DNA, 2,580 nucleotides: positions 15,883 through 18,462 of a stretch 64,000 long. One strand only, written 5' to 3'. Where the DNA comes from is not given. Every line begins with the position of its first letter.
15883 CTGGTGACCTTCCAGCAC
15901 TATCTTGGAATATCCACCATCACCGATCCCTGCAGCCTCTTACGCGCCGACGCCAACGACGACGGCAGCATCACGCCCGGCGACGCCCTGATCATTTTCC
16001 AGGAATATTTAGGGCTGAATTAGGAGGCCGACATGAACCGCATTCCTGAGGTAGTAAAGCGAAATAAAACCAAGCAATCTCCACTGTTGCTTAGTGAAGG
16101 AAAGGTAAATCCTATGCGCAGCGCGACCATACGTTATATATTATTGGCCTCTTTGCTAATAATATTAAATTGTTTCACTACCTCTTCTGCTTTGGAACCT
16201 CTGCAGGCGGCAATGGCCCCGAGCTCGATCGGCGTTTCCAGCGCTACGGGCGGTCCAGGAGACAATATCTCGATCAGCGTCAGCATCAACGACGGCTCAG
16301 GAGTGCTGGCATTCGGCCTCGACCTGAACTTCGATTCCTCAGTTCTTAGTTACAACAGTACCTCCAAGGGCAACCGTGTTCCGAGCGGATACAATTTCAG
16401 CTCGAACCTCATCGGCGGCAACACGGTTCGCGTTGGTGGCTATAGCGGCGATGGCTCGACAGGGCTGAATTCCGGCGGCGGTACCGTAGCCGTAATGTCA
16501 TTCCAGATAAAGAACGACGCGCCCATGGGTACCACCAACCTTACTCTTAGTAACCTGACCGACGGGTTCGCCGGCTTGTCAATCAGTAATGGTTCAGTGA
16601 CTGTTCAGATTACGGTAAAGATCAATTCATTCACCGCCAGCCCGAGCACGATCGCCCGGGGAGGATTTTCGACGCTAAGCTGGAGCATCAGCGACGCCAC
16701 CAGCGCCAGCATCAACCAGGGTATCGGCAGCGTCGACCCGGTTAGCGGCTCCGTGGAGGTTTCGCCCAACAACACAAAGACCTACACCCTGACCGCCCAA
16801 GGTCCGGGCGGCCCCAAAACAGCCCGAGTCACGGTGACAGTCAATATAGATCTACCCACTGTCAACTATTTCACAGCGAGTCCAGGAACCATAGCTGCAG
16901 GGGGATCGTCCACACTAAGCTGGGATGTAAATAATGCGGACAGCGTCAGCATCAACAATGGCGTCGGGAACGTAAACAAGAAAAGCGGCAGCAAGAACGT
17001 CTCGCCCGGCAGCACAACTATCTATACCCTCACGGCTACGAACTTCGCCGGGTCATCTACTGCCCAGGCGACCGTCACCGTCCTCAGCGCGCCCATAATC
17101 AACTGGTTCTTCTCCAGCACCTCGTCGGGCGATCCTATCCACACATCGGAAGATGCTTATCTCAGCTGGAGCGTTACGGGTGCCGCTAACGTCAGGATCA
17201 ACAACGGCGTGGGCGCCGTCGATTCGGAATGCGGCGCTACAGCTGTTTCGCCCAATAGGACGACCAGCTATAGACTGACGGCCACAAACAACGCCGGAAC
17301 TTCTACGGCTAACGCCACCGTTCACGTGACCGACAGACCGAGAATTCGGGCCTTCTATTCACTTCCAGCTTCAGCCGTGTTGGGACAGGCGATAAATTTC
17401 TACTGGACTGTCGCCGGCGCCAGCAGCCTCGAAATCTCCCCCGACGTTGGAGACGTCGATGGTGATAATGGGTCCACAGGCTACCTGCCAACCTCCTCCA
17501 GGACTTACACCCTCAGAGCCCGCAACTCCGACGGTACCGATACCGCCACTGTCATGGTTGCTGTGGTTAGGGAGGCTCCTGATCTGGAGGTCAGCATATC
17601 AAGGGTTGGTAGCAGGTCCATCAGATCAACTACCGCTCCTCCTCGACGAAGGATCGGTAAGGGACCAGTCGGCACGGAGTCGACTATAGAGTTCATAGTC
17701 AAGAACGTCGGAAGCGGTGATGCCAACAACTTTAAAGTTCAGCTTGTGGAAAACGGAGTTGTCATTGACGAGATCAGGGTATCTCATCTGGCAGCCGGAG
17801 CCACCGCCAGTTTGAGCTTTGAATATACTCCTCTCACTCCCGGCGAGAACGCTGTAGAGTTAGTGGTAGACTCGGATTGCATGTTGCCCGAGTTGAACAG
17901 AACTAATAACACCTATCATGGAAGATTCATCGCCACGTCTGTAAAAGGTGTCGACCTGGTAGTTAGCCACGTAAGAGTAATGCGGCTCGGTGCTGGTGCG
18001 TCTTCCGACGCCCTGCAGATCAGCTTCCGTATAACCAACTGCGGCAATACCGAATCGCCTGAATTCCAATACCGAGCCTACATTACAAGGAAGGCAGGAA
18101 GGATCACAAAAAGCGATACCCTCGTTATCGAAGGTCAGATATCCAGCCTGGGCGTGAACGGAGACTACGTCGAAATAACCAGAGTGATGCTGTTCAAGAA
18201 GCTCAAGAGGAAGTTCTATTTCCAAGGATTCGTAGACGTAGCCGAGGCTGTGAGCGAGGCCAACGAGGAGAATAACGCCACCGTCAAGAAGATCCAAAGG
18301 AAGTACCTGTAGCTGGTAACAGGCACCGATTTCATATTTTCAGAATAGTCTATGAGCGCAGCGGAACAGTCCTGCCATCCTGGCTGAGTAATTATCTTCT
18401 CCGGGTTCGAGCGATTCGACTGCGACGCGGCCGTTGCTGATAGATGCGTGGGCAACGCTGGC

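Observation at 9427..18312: Three-gene secreted cohesin-dockerin assembly carrying a protease and a lipase instead of glycoside hydrolases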

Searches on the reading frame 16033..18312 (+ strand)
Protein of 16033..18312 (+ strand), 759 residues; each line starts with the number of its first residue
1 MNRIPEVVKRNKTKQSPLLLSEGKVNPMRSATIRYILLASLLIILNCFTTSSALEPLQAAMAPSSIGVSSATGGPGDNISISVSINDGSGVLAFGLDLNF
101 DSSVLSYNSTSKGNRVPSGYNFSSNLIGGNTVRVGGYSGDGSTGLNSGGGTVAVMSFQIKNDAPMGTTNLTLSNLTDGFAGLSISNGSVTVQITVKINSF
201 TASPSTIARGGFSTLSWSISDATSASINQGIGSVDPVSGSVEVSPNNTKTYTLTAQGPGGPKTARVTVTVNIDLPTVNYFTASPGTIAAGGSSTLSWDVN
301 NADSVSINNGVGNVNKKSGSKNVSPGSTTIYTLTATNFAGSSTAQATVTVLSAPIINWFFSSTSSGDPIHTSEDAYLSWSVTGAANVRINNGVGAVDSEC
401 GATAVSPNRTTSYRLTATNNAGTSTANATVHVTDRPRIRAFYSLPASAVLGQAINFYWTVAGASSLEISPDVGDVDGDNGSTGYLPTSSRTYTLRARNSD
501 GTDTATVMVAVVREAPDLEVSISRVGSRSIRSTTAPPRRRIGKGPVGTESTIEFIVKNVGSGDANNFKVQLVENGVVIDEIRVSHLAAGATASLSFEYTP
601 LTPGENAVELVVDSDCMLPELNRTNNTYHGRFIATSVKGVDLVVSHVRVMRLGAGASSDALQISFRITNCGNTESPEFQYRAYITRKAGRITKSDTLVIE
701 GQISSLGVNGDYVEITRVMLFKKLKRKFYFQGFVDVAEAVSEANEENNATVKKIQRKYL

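Call 3: search_protein_families(library=pfam, proteins=[window:16033-18312:+], max_evalue=1)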
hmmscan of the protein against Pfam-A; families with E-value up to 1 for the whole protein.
window:16033-18312:+ (759 aa): 6 families
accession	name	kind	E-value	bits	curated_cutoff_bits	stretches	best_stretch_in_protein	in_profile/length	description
PF07705.17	CARDB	-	9.9e-24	83.9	22.7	2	546-628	17-99/101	CARDB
PF00963.24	Cohesin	-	1.1e-12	48.8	24.1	1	68-192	5-134/139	Cohesin domain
PF07679.22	I-set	-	1.5e-08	35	23.7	1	322-350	62-90/90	Immunoglobulin I-set domain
PF22544.2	HYDIN_VesB_CFA65-like_Ig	-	9e-05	23.1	25.5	1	541-615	12-87/100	HYDIN/CFA65/VesB-like, Ig-like domain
PF25549.1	DUF7927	-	0.00094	19.9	31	0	320-347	13-39/132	Domain of unknown function (DUF7927)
PF03063.25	Prismane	-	0.13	11.3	27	1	580-640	249-307/513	Prismane/CO dehydrogenase family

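Call 4: search_protein_families(library=ncbifam, proteins=[window:16033-18312:+], max_evalue=0.1)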
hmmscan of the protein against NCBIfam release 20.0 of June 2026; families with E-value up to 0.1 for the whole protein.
window:16033-18312:+ (759 aa): 0 families

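Call 10: find_homologous_proteins(query=window:16033-18312:+)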
Query window:16033-18312:+ (759 aa): 1366 proteins with E <= 0.001 among 8000 candidates; the best 120 are listed.
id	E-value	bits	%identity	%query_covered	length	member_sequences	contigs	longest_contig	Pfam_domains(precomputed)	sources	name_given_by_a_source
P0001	0.0e+0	1497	100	92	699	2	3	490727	PF07679.23,PF00963.25,PF07705.18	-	-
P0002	0.0e+0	1100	73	96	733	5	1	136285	PF16353.12,PF07679.23,PF07705.18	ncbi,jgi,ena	-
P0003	3.1e-232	791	55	93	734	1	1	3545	PF07679.23,PF00963.25,PF07705.18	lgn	-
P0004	1.6e-204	700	49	92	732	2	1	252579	PF07679.23,PF00963.25,PF07705.18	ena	-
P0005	8.5e-172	591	49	37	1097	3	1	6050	PF07679.23,PF05345.19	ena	-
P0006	1.5e-152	528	45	41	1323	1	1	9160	PF07679.23,PF13473.13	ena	-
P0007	1.3e-142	495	52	60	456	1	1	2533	PF07679.23,PF07705.18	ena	-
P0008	2.5e-140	487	41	45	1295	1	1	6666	PF24528.2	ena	-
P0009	4.5e-136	473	42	42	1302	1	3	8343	PF07679.23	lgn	-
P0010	2.7e-135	471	45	41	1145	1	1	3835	PF24528.2,PF07679.23,PF10282.16,PF02239.23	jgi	jgi:YVTN family beta-propeller protein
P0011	4.1e-133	464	42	39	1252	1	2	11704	PF07679.23,PF05345.19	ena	-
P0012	1.3e-131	459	41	41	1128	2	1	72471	PF07679.23,PF13473.13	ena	-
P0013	1.1e-129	452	41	42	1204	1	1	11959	PF07679.23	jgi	jgi:hypothetical protein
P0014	8.8e-128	446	43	43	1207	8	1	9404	PF07679.23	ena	-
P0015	9.4e-128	446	39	38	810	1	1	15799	-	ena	-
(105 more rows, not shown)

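Call 11: find_encoding_contigs(protein=P0002, flank=10000, max_places=3)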
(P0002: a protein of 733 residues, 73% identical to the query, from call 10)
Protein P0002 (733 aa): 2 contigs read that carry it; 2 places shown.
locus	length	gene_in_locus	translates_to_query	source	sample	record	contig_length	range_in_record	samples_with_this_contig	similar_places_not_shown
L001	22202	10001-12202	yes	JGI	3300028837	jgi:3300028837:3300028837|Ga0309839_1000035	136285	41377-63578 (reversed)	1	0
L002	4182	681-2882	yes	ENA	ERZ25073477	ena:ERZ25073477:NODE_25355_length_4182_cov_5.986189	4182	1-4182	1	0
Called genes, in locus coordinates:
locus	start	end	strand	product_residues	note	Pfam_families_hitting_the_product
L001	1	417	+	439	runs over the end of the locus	-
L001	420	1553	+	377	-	PF13477:Glyco_trans_4_2 (weak), PF20706:GT4-conflict (weak), PF00534:Glycos_transf_1, PF13692:Glyco_trans_1_4, PF13524:Glyco_trans_1_2 (weak)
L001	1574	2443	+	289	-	PF00685:Sulfotransfer_1 (faint), PF13469:Sulfotransfer_3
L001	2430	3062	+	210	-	PF02397:Bac_transf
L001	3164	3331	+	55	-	-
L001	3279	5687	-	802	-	PF04932:Wzy_C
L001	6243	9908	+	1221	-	PF22148:Fervidolysin_NPro-like, PF00082:Peptidase_S8, PF06119:NIDO (weak), PF00963:Cohesin, PF00404:Dockerin_1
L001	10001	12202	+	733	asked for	PF16353:LacZ_4 (faint), PF07679:I-set (faint), PF07705:CARDB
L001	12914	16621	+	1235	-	-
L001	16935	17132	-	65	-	-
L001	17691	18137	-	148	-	PF00383:dCMP_cyt_deam_1, PF14437:MafB19-deam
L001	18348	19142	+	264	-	PF23441:SDR, PF00106:adh_short, PF08659:KR, PF13561:adh_short_C2, PF08643:DUF1776 (faint)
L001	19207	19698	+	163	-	PF01467:CTP_transf_like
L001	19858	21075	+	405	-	PF00155:Aminotran_1_2, PF01041:DegT_DnrJ_EryC1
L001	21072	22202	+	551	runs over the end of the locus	PF01293:PEPCK_ATP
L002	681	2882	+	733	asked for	PF16353:LacZ_4 (faint), PF07679:I-set (faint), PF07705:CARDB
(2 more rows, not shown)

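Call 12: find_encoding_contigs(protein=P0004, flank=10000, max_places=3)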
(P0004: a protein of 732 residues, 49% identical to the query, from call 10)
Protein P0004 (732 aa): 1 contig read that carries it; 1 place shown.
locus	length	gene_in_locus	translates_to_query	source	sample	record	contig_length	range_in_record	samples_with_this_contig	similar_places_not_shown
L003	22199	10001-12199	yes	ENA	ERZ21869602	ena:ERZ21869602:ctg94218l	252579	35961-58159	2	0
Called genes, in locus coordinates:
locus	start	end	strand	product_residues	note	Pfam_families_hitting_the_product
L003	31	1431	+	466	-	PF02163:Peptidase_M50, PF13180:PDZ_2 (weak), PF14685:PDZ_Tricorn (faint), PF21558:Pept_S41_N_bact (faint), PF00595:PDZ (weak), PF17820:PDZ_6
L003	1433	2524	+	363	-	PF04551:GcpE, PF26540:GcpE_C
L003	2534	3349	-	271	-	-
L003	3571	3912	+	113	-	PF01740:STAS, PF13466:STAS_2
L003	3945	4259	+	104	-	-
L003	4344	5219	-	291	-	PF03783:CsgG, PF13036:LpoB (weak), PF16538:FlgT_C (weak)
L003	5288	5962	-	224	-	PF00027:cNMP_binding, PF13545:HTH_Crp_2, PF00325:Crp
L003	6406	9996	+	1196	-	PF05547:Peptidase_M6, PF00963:Cohesin, PF00404:Dockerin_1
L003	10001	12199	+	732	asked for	PF00963:Cohesin, PF07679:I-set (faint), PF07705:CARDB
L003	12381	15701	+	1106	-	PF05547:Peptidase_M6, PF07705:CARDB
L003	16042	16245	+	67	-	-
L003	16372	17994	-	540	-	PF03577:Peptidase_C69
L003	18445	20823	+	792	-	PF02275:CBAH (weak), PF03417:AAT (weak)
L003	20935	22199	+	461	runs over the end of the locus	PF12679:ABC2_membrane_2, PF12698:ABC2_membrane_3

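Call 13: find_encoding_contigs(protein=P0001, flank=10000, max_places=3)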
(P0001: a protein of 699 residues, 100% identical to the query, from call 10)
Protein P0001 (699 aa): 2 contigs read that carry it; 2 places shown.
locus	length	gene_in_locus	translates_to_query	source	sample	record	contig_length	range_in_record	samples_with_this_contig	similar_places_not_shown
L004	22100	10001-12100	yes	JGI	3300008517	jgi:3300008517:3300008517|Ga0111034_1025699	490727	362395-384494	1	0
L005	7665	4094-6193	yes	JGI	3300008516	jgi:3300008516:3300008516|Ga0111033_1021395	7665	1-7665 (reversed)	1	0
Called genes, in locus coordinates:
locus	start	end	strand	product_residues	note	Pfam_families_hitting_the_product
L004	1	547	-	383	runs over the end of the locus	PF25917:BSH_RND (faint), PF25973:BSH_CzcB, PF25944:Beta-barrel_RND (weak), PF25954:Beta-barrel_RND_2, PF25989:YknX_C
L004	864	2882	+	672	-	PF00580:UvrD-helicase, PF13245:AAA_19, PF13604:AAA_30 (faint), PF01443:Viral_helicase1 (faint), PF13361:UvrD_C, PF13538:UvrD_C_2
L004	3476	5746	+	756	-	PF05547:Peptidase_M6, PF00404:Dockerin_1 (weak)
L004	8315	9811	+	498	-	PF00963:Cohesin, PF00404:Dockerin_1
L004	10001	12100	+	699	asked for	PF00963:Cohesin, PF07679:I-set (faint), PF07705:CARDB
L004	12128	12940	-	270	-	PF06347:SH3_4 (faint), PF08239:SH3_3 (weak), PF18348:SH3_16, PF00877:NLPC_P60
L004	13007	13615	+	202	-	PF02545:Maf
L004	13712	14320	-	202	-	PF01025:GrpE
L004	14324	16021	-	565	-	PF01368:DHH, PF02272:DHHA1, PF17768:RecJ_OB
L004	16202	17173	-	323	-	PF03255:ACCA, PF01039:Carboxyl_trans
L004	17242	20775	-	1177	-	PF02811:PHP, PF07733:DNA_pol3_alpha, PF17657:DNA_pol3_finger, PF14579:HHH_6, PF01336:tRNA_anti-codon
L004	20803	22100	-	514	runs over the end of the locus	PF00117:GATase, PF07722:Peptidase_C26, PF02540:NAD_synthase (weak), PF00958:GMP_synt_C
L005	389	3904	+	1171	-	PF07819:PGAP1, PF13620:CarboxypepD_reg (weak), PF07705:CARDB (faint), PF00963:Cohesin, PF00404:Dockerin_1 (weak)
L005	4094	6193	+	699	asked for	PF00963:Cohesin, PF07679:I-set (faint), PF07705:CARDB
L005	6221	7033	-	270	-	PF06347:SH3_4 (faint), PF08239:SH3_3 (weak), PF18348:SH3_16, PF00877:NLPC_P60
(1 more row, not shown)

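Call 14: search_protein_families(library=pfam, proteins=[L001:6243-9908:+, L001:12914-16621:+, L003:6406-9996:+, L003:12381-15701:+, L001:10001-12202:+], max_evalue=0.01)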
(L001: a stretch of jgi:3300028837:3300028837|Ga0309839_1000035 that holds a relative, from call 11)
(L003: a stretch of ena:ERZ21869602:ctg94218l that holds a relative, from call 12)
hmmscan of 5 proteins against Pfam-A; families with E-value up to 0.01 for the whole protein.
L001:6243-9908:+ (1221 aa): 5 families
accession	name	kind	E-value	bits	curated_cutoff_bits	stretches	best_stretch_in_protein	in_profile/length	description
PF00082.27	Peptidase_S8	-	6.8e-56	190.1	21.8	1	163-411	2-268/288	Subtilase family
PF22148.1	Fervidolysin_NPro-like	-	4e-15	56.4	21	1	40-111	12-81/81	Fervidolysin N-terminal prodomain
PF00963.24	Cohesin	-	1.5e-13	51.6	24.1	1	1028-1155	3-139/139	Cohesin domain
PF00404.24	Dockerin_1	-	6.3e-08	33.1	22.9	1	1162-1213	2-52/57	Dockerin type I domain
PF06119.19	NIDO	-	5e-06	27.1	25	1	577-628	2-51/186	Nidogen-like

L001:12914-16621:+ (1235 aa): 1 family
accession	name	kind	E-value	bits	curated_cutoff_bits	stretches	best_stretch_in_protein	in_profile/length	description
PF13191.12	AAA_16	-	0.00068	20.6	32.6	1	219-280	25-88/167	AAA ATPase domain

L003:6406-9996:+ (1196 aa): 6 families
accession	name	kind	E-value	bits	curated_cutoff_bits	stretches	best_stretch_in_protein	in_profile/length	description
PF05547.17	Peptidase_M6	-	4e-28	98.9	22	1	177-380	44-283/294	Immune inhibitor A peptidase M6, catalytic domain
PF00963.24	Cohesin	-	5.8e-15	56.2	24.1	1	1005-1110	3-113/139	Cohesin domain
PF00404.24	Dockerin_1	-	4.3e-09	36.9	22.9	1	1137-1188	2-52/57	Dockerin type I domain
PF00036.39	EF-hand_1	-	0.00085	19.1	25.4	0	1169-1184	6-21/29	EF hand domain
PF13405.12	EF-hand_6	-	0.00091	19.2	25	0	1169-1190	6-27/30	EF-hand domain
PF13499.12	EF-hand_7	-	0.0029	18.3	30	0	1129-1181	3-58/67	EF-hand domain pair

L003:12381-15701:+ (1106 aa): 3 families
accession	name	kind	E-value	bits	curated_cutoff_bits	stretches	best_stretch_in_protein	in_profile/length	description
PF05547.17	Peptidase_M6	-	1.4e-28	100.4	22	1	181-384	44-282/294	Immune inhibitor A peptidase M6, catalytic domain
PF07705.17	CARDB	-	7.7e-23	81.1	22.7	2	889-972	17-100/101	CARDB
PF07679.22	I-set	-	0.00019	21.9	23.7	0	750-775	65-90/90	Immunoglobulin I-set domain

L001:10001-12202:+ (733 aa): 4 families
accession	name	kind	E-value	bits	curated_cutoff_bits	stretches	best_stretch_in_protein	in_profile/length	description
PF07705.17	CARDB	-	2.7e-24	85.7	22.7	2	518-602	15-99/101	CARDB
PF07679.22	I-set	-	3.8e-10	40.1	23.7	0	460-485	65-90/90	Immunoglobulin I-set domain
PF16353.11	LacZ_4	-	2.3e-05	25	27.3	0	268-332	16-72/87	Beta-galactosidase, domain 4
PF14054.11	DUF4249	-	7.7e-05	22.8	28.5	0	223-330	35-112/269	Domain of unknown function (DUF4249)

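Call 21: find_related_loci(query=A1, collection=genome_contigs, flank=10000)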
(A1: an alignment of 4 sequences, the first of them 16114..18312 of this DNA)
Query A1 (732 aa) in genome_contigs; peptide patterns used: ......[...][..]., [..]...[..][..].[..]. (x = any residue, [..] = any of these).
59 stretches matched a pattern; 1 encode a relative of the query (tblastn E <= 1e-3); 1 distinct loci.
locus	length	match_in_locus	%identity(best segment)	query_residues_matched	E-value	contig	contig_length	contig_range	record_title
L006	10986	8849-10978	50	9-725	0e+0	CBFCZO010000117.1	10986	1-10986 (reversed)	MAG TPA_asm: uncultured bacterium isolate SRR26215680_concoct_129 genome assembly, contig: ERZ25073474.6191, whole genom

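Call 23: list_cluster_members(proteins=[P0002, P0148, P0004])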
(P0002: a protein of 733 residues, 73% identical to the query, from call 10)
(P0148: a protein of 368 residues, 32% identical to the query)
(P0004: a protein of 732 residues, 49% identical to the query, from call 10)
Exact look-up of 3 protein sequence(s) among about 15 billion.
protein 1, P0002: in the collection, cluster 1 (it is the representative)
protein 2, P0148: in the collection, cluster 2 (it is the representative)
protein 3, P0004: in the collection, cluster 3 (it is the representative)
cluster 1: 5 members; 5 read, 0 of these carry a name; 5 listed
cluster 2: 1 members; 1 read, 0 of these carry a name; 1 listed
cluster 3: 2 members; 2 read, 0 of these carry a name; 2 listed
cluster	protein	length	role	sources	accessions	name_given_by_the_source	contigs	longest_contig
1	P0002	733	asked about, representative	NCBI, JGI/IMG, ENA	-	-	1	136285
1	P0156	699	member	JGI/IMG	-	-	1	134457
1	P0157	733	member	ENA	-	-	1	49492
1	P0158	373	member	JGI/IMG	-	-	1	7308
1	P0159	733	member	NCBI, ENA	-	-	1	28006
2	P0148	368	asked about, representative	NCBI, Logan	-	-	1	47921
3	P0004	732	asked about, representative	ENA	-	-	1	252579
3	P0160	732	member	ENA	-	-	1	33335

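Call 25: search_protein_families(library=pfam, proteins=[L006:3553-8805:+], max_evalue=0.001)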
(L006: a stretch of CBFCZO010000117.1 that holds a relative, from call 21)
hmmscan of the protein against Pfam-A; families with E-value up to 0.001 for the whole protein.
L006:3553-8805:+ (1750 aa): 6 families
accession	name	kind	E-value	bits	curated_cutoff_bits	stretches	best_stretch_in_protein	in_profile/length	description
PF25788.1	Ig_Rha78A_N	-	2.6e-12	47.4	27.4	0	525-603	10-98/105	Rha78A-like, N-terminal immunoglobulin domain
PF00963.24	Cohesin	-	4.6e-10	40.3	24.1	1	1558-1654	9-111/139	Cohesin domain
PF24489.1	Ig_J_second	-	2.3e-09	37.6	27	0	754-792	53-92/105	Tip attachment protein J second Ig-like domain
PF00404.24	Dockerin_1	-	2.5e-06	28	22.9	1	1685-1735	3-52/57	Dockerin type I domain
PF00041.27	fn3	-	2.9e-06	27.8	25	0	1192-1258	17-80/84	Fibronectin type III domain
PF18413.7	Neuraminidase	-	0.0007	19.8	25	0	754-791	14-56/171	Neuraminidase-like domain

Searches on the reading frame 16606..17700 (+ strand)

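Call 50: search_protein_families(library=pfam, proteins=[window:16606-17700:+], max_evalue=10)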
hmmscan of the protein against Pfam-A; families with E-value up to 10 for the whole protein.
window:16606-17700:+ (365 aa): 4 families
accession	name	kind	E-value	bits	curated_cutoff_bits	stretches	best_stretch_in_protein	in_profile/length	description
PF07679.22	I-set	-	2.9e-10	40.5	23.7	3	130-159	61-90/90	Immunoglobulin I-set domain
PF14054.11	DUF4249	-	0.00033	20.7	28.5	2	72-267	53-157/269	Domain of unknown function (DUF4249)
PF25549.1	DUF7927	-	0.00034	21.3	31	1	129-156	13-39/132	Domain of unknown function (DUF7927)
PF18981.6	InlK_D3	-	7.9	7.1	25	0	59-81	53-75/75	Internalin K domain (D3/D4)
